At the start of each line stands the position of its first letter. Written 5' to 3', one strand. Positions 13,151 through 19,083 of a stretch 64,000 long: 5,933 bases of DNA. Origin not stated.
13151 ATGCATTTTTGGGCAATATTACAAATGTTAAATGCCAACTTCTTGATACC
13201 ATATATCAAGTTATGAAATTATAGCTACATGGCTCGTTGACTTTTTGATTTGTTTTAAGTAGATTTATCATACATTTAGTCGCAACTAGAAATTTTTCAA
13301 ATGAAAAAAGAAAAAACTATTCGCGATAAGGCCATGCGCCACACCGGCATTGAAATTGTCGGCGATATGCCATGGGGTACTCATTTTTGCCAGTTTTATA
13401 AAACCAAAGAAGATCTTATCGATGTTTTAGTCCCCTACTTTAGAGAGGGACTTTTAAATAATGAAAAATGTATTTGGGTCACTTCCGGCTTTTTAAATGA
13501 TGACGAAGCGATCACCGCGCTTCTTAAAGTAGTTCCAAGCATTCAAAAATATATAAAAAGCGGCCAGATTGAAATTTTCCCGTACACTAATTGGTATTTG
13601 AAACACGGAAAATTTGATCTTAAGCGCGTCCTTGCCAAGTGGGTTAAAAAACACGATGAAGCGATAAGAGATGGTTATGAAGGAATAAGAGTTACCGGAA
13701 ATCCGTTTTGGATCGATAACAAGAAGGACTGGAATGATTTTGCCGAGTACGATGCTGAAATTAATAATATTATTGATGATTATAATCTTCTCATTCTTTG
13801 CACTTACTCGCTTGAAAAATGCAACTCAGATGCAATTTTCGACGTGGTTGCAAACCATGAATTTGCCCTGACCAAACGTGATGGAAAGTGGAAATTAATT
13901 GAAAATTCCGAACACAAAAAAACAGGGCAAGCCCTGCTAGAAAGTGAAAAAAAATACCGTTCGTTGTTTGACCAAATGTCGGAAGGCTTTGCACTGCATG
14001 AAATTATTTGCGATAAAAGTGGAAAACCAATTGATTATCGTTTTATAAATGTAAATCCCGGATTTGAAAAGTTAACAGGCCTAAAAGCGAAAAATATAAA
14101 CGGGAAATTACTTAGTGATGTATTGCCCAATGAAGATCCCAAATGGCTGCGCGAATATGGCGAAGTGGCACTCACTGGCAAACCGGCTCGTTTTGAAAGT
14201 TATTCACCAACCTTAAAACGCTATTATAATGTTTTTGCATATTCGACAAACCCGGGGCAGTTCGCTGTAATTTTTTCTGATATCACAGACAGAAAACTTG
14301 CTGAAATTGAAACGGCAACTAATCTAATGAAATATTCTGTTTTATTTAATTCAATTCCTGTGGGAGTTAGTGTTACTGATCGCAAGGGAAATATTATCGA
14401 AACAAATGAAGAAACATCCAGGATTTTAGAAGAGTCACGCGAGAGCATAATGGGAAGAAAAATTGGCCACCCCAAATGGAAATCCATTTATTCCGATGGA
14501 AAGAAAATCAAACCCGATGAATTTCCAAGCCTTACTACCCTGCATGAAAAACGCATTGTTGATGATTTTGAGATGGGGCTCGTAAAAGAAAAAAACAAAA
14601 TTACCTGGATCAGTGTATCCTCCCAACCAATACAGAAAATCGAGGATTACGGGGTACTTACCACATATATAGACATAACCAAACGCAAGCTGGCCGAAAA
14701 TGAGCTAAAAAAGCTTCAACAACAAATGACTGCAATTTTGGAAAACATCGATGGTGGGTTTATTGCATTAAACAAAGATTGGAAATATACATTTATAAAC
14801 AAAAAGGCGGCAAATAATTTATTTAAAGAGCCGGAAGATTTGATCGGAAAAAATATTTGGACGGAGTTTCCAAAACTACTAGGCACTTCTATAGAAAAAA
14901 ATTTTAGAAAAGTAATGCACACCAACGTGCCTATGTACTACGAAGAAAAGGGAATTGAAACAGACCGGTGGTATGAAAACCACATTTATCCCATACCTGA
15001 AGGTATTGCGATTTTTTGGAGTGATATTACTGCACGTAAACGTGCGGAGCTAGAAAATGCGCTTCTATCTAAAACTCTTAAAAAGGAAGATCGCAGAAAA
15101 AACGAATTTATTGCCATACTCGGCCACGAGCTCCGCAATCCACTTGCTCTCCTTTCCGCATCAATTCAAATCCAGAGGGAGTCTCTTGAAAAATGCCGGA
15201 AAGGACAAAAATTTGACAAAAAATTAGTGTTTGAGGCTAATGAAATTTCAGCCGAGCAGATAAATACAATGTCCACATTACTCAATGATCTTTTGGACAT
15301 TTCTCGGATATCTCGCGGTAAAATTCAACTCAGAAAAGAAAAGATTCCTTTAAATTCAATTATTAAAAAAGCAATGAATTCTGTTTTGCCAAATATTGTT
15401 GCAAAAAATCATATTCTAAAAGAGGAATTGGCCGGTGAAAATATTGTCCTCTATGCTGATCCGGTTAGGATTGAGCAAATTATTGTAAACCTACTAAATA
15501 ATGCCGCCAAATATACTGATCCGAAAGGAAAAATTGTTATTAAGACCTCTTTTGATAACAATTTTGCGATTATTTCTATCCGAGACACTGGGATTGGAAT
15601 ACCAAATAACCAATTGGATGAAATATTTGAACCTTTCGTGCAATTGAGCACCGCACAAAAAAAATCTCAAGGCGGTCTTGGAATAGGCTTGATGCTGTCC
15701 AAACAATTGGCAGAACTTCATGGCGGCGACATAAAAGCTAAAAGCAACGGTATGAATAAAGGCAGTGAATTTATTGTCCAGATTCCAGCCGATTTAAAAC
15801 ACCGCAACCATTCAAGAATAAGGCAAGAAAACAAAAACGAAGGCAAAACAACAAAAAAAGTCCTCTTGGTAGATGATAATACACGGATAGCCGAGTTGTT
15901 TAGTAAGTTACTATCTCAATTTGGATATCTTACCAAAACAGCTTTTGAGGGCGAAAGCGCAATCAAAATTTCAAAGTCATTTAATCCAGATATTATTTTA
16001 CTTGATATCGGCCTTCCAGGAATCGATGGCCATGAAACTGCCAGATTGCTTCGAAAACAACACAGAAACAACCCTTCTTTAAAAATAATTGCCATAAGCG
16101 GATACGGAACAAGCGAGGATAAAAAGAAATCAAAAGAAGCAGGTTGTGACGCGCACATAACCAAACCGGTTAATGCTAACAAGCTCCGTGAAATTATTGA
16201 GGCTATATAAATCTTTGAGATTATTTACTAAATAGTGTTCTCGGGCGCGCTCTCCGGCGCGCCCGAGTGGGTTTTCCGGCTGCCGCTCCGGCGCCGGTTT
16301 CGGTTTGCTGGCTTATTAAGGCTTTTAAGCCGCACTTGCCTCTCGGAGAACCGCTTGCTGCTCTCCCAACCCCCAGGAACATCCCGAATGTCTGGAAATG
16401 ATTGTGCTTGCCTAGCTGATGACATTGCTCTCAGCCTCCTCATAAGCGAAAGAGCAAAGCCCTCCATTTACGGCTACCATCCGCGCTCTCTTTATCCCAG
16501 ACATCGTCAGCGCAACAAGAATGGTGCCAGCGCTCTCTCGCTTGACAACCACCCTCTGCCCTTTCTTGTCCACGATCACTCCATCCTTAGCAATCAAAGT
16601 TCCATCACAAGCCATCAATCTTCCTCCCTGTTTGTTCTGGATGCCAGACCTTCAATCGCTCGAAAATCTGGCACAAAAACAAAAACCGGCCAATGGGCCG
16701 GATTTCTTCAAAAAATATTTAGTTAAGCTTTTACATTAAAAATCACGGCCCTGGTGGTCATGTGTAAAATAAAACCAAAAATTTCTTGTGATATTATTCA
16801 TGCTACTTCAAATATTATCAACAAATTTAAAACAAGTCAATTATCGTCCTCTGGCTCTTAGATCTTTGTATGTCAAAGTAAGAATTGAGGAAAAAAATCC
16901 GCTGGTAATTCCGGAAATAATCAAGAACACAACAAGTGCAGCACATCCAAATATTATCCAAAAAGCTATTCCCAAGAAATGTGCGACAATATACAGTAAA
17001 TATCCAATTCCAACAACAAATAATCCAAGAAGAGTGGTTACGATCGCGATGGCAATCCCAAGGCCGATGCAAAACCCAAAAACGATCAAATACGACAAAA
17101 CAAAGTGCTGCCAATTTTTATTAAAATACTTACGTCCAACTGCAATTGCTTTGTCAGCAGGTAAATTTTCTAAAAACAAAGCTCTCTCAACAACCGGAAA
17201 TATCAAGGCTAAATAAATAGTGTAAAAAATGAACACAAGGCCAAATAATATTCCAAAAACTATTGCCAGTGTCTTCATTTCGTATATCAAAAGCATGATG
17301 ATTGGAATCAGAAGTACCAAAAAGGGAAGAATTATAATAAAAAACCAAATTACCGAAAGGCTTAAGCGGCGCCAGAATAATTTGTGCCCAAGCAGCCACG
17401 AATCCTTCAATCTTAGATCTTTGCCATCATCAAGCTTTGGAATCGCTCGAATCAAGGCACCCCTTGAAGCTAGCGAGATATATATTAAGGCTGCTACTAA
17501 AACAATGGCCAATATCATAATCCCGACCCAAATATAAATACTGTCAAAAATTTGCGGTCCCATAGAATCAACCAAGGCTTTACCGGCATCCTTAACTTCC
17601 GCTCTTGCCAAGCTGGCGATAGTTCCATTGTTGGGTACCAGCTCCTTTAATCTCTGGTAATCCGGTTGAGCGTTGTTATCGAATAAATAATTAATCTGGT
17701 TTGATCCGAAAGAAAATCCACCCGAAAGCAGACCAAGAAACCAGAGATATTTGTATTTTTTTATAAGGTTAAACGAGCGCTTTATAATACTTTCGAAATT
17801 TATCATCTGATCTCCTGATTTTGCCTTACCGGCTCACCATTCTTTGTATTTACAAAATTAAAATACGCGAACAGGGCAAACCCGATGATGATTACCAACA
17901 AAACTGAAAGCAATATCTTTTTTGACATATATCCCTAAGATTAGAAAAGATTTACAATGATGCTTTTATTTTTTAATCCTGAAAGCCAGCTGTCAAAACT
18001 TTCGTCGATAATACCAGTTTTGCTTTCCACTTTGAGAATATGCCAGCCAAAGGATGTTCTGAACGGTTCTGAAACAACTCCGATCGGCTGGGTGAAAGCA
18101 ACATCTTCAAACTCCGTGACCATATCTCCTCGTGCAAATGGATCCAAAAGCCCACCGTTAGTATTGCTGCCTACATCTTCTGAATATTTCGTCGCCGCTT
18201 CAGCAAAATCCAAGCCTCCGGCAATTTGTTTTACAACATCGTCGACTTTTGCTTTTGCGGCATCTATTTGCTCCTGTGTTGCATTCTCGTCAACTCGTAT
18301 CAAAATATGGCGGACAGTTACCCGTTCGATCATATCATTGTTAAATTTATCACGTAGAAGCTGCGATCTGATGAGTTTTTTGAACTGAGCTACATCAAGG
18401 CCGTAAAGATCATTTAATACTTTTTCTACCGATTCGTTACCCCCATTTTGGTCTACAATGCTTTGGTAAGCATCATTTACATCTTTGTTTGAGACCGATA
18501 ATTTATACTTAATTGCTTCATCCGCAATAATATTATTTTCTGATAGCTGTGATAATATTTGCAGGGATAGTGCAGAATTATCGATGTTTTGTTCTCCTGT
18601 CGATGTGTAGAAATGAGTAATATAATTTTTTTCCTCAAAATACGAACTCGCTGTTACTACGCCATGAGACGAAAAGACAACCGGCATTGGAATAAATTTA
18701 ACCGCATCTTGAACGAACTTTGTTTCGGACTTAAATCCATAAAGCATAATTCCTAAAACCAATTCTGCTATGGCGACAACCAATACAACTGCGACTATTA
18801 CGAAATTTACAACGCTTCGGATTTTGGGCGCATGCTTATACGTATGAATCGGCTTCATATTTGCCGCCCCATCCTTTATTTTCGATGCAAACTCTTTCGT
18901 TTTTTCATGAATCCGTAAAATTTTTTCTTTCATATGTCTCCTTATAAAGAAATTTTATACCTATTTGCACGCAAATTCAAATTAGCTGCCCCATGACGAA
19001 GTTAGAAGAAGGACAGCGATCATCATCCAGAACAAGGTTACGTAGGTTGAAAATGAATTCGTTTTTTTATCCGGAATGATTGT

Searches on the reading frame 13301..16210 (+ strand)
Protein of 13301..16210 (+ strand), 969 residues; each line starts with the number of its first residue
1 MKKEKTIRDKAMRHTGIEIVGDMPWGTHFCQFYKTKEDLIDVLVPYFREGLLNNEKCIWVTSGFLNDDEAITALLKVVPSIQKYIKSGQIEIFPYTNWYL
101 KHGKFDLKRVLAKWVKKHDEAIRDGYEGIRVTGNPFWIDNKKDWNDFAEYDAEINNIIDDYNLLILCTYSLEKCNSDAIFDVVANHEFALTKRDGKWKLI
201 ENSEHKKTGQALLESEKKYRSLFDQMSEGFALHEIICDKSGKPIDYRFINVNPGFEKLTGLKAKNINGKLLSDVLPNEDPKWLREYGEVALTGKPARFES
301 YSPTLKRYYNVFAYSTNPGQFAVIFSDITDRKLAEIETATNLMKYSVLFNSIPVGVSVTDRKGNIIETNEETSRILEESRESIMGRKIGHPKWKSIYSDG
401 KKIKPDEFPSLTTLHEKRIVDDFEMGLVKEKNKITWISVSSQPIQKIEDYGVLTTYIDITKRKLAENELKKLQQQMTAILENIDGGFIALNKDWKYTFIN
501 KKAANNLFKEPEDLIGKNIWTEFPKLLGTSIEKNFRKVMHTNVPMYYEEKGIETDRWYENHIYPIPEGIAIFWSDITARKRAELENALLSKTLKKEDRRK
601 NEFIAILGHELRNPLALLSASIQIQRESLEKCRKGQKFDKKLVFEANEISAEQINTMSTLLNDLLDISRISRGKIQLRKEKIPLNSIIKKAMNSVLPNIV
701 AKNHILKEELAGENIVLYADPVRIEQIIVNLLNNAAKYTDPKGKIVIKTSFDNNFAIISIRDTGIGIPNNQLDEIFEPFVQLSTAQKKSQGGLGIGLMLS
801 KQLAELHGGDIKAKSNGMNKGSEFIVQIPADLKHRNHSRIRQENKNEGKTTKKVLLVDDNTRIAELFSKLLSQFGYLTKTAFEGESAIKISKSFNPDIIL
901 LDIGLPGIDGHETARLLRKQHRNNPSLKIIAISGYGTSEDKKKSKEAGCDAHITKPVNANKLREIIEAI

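Call 53: search_protein_families(library=pfam, proteins=[window:13301-16210:+], max_evalue=0.001)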
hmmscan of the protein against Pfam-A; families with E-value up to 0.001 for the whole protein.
window:13301-16210:+ (969 aa): 9 families
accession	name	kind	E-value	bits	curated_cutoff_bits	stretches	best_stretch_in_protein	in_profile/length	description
PF14417.12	MEDS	-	4.5e-46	157.1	29.8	1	27-186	1-160/161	MEDS: MEthanogen/methylotroph, DcmR Sensory domain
PF02518.31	HATPase_c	-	4.6e-26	91.9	26.4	1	720-830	2-109/111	Histidine kinase-, DNA gyrase B-, and HSP90-like ATPase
PF00072.30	Response_reg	-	2.2e-23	83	30.2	1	854-966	1-110/111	Response regulator receiver domain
PF08448.16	PAS_4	-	1.3e-20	74.1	23.1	1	480-581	1-110/110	PAS fold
PF00989.32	PAS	-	3e-17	63.1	22.6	1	345-390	3-48/113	PAS fold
PF13188.13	PAS_8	-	2.8e-14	52.8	21.8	1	218-280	2-52/65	PAS domain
PF13426.13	PAS_9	-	5.3e-14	52.8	27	0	245-288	10-54/103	PAS domain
PF00512.31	HisKA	-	1.2e-09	38.5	26.9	1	600-672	2-65/66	His Kinase A (phospho-acceptor) domain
PF12860.13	PAS_7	-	1.4e-07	32.1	27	0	350-466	2-114/115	PAS fold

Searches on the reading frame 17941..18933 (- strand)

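Call 53: search_protein_families(library=pfam, proteins=[window:17941-18933:-], max_evalue=0.001)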
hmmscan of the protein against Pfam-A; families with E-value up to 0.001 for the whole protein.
window:17941-18933:- (330 aa): 4 families
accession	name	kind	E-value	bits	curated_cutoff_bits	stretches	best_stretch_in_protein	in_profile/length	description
PF13616.12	Rotamase_3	-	6.7e-28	98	22.5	1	200-305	11-115/116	PPIC-type PPIASE domain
PF00639.27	Rotamase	-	1.4e-26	93.7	21.7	1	209-303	1-96/97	PPIC-type PPIASE domain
PF13145.12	Rotamase_2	-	1.4e-07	32.8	27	1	214-307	31-110/121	PPIC-type PPIASE domain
PF09312.16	SurA_N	-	8.7e-06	26.3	30.8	1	89-193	9-113/118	SurA N-terminal domain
